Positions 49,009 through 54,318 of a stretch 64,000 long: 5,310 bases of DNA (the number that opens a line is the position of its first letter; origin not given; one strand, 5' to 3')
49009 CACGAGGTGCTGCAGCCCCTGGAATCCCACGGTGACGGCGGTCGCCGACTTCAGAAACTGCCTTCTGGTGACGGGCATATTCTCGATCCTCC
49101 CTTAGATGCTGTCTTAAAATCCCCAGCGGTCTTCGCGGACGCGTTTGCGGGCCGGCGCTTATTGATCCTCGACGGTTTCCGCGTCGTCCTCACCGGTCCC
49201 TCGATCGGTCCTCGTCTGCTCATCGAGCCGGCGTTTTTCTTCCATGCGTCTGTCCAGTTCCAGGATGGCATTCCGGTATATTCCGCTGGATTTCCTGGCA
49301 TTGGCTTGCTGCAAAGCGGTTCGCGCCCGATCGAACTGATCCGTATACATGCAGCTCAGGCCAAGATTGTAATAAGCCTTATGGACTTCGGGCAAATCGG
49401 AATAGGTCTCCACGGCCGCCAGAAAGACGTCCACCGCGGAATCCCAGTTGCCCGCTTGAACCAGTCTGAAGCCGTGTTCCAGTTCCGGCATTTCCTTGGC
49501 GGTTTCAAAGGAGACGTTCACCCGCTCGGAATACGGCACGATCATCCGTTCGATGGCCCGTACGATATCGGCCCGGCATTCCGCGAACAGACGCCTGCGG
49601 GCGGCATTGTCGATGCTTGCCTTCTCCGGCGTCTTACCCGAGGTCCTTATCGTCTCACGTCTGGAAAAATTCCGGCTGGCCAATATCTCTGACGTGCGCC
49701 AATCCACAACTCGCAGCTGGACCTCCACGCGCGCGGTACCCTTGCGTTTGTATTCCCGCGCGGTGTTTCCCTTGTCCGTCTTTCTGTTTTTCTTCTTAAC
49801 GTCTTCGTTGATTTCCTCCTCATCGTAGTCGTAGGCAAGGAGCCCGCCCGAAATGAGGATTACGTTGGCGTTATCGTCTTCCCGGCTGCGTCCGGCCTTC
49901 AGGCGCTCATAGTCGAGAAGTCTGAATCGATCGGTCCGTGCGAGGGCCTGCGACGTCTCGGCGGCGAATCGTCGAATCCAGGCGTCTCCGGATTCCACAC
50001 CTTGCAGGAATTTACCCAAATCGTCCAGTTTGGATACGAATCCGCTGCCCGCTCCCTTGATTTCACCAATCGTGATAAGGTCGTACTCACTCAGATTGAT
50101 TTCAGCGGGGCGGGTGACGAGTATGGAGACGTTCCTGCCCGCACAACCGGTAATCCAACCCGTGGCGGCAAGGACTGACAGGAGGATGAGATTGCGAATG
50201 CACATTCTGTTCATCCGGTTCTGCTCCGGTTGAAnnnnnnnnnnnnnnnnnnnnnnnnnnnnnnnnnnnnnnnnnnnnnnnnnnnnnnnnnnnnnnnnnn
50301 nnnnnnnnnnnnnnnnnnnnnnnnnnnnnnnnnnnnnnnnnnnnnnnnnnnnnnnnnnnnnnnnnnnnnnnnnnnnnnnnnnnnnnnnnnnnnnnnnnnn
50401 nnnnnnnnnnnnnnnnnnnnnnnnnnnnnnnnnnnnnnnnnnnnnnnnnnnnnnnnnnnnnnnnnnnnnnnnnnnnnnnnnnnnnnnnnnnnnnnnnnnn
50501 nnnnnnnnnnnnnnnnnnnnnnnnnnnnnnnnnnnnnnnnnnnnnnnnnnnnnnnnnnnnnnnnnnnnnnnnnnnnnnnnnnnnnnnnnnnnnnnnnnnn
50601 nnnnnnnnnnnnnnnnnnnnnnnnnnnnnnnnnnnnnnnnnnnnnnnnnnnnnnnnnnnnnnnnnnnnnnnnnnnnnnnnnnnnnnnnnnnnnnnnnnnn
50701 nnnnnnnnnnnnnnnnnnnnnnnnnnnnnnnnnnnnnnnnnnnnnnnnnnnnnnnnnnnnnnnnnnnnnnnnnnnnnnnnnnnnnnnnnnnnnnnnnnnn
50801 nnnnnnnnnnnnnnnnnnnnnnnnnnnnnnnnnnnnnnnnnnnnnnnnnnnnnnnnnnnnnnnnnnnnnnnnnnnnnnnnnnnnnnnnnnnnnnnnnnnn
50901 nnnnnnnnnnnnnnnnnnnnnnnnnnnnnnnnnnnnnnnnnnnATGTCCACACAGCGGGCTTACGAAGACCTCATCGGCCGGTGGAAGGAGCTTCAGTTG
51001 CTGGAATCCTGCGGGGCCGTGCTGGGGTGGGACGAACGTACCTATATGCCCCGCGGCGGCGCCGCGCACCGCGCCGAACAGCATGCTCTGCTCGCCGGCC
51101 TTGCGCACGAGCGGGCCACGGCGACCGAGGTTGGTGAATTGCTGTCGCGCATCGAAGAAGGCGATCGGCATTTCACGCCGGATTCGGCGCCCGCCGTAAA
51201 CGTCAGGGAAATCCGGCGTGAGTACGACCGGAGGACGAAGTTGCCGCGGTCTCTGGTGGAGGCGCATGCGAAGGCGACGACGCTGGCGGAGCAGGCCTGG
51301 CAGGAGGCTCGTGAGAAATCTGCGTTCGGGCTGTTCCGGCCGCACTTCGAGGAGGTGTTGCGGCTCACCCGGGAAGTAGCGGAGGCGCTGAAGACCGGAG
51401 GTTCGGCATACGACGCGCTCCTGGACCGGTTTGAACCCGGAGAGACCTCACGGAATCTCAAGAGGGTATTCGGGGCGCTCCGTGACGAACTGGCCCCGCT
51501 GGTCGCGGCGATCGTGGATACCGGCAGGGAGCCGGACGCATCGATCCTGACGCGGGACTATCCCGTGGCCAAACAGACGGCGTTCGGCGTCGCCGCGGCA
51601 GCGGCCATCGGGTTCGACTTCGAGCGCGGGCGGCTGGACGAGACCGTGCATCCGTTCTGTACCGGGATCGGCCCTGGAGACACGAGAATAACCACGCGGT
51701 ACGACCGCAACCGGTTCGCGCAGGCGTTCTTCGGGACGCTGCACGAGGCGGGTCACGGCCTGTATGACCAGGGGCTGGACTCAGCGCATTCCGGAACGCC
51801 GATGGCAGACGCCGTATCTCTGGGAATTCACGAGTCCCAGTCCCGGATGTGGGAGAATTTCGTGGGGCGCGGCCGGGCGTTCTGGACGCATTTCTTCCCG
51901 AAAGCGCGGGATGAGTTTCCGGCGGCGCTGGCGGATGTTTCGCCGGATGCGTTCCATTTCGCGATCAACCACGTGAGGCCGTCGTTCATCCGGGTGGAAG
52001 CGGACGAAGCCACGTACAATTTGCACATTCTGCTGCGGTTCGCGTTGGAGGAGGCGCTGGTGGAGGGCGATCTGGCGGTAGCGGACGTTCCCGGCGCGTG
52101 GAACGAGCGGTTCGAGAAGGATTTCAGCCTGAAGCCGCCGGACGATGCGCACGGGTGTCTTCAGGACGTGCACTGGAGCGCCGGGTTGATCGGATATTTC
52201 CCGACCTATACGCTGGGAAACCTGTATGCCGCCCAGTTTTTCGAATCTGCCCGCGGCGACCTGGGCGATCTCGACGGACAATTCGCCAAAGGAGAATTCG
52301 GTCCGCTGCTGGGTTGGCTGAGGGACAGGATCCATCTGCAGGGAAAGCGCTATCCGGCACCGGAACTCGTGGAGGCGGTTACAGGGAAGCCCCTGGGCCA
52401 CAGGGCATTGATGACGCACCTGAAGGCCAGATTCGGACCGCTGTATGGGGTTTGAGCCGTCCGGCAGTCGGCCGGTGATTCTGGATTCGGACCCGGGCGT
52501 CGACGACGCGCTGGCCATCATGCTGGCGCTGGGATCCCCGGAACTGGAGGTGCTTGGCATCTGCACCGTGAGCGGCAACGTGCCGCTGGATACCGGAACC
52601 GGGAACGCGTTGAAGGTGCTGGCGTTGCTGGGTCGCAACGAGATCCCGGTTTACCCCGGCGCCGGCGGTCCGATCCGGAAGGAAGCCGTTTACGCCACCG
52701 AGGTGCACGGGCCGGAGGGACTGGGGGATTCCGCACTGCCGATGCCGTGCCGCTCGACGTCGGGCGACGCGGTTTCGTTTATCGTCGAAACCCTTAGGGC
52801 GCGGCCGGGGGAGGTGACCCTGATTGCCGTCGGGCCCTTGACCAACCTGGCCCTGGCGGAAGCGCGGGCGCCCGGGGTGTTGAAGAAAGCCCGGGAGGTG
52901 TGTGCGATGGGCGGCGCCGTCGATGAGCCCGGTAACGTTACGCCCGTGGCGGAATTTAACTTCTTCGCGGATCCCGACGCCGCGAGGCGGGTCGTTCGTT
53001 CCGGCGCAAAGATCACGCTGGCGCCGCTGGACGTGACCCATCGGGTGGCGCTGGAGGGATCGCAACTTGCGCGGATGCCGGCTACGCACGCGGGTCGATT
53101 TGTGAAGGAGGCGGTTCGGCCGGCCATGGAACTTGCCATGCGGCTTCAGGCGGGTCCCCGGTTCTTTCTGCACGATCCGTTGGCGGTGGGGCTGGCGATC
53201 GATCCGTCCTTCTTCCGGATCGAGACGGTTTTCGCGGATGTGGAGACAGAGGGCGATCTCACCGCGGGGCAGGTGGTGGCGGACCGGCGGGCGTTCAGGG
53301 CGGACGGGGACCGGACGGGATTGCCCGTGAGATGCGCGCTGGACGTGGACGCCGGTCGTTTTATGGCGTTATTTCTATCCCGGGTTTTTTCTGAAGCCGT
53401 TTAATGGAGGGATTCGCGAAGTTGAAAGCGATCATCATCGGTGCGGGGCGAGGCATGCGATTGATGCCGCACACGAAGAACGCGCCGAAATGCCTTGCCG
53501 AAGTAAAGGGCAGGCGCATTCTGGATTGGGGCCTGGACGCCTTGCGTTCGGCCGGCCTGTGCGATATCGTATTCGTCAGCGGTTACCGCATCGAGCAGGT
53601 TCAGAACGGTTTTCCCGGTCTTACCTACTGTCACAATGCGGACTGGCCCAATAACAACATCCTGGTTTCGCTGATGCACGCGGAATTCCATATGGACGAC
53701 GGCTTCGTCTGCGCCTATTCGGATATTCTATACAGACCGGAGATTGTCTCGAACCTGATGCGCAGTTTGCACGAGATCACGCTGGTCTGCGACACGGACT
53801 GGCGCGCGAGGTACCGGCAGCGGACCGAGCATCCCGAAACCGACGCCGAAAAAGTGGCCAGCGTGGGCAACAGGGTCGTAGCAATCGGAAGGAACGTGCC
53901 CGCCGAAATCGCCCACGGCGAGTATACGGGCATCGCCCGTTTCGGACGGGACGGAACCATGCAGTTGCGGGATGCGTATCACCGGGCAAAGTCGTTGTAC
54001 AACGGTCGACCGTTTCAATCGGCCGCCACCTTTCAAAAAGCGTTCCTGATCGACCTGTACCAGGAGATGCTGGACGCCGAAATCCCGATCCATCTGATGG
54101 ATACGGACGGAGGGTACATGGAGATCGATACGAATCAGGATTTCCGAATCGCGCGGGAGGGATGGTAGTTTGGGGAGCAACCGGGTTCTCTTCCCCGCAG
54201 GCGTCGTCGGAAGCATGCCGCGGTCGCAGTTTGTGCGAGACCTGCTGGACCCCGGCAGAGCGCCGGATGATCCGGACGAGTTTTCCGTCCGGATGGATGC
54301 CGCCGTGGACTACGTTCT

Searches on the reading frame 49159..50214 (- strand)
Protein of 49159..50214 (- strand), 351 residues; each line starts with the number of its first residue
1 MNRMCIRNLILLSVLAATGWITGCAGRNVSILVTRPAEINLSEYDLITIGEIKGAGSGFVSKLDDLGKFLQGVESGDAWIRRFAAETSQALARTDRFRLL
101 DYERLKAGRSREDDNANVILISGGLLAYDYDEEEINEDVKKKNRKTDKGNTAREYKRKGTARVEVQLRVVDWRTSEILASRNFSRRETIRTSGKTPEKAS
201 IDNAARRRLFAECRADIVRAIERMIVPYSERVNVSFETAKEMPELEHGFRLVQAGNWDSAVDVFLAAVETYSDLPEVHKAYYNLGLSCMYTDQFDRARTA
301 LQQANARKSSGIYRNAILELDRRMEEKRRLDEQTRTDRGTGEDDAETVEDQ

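Call 60: search_protein_families(library=pfam, proteins=[window:49159-50214:-], max_evalue=0.0001)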
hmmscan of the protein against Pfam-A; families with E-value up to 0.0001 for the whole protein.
window:49159-50214:- (351 aa): 3 families
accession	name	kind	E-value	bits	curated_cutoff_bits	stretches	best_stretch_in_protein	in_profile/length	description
PF07719.23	TPR_2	-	1e-05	25.7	27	0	279-304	2-27/34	Tetratricopeptide repeat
PF13432.12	TPR_16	-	1.8e-05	25.5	32.7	1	250-305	6-58/65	Tetratricopeptide repeat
PF19867.5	DUF6340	-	3.6e-05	23.5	26.4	1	137-287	104-253/258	Family of unknown function (DUF6340)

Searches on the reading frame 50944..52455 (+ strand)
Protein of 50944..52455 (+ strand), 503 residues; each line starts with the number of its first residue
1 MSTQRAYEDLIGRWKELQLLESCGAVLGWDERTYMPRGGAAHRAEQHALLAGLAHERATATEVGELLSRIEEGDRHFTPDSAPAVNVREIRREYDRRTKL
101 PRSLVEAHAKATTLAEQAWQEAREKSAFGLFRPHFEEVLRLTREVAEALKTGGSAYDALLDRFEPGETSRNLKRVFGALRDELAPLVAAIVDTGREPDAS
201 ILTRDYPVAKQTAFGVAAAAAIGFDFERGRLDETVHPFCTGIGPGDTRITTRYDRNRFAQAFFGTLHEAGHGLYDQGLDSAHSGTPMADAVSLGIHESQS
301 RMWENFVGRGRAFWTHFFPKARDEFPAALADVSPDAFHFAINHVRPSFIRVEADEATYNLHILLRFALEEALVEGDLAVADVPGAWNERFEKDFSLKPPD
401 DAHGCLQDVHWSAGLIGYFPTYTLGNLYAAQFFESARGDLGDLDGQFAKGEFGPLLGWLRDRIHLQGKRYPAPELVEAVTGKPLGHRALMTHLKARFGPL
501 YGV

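Call 61: search_protein_families(library=pfam, proteins=[window:50944-52455:+], max_evalue=0.0001)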
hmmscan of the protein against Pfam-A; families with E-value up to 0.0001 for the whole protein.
window:50944-52455:+ (503 aa): 1 family
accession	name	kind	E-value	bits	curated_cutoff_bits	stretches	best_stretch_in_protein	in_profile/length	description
PF02074.21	Peptidase_M32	-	2e-177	591.1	25.1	1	14-497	6-489/489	Carboxypeptidase Taq (M32) metallopeptidase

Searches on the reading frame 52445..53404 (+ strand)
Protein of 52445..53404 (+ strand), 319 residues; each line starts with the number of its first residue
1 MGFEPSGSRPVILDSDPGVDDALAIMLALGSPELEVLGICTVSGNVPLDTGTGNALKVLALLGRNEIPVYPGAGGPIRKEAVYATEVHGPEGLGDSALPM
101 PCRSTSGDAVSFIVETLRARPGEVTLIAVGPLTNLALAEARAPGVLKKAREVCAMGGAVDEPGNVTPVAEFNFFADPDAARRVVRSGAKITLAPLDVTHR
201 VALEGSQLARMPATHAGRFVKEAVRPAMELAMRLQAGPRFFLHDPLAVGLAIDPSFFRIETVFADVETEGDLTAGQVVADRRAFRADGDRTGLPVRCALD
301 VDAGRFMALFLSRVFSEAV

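Call 61: search_protein_families(library=pfam, proteins=[window:52445-53404:+], max_evalue=0.0001)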
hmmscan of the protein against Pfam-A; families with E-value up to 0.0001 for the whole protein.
window:52445-53404:+ (319 aa): 1 family
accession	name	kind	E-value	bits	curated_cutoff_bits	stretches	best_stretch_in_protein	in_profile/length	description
PF01156.24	IU_nuc_hydro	-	2.5e-89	300.3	34.2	1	11-307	1-296/297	Inosine-uridine preferring nucleoside hydrolase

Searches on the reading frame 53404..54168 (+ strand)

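Call 61: search_protein_families(library=pfam, proteins=[window:53404-54168:+], max_evalue=0.0001)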
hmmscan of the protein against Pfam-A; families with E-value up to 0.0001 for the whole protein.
window:53404-54168:+ (254 aa): 2 families
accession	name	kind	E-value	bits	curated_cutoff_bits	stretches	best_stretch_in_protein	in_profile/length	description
PF12804.13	NTP_transf_3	-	7.3e-10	39.7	27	1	9-124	1-113/160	MobA-like NTP transferase domain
PF00483.29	NTP_transferase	-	5e-05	23.4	21.2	1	8-62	1-56/245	Nucleotidyl transferase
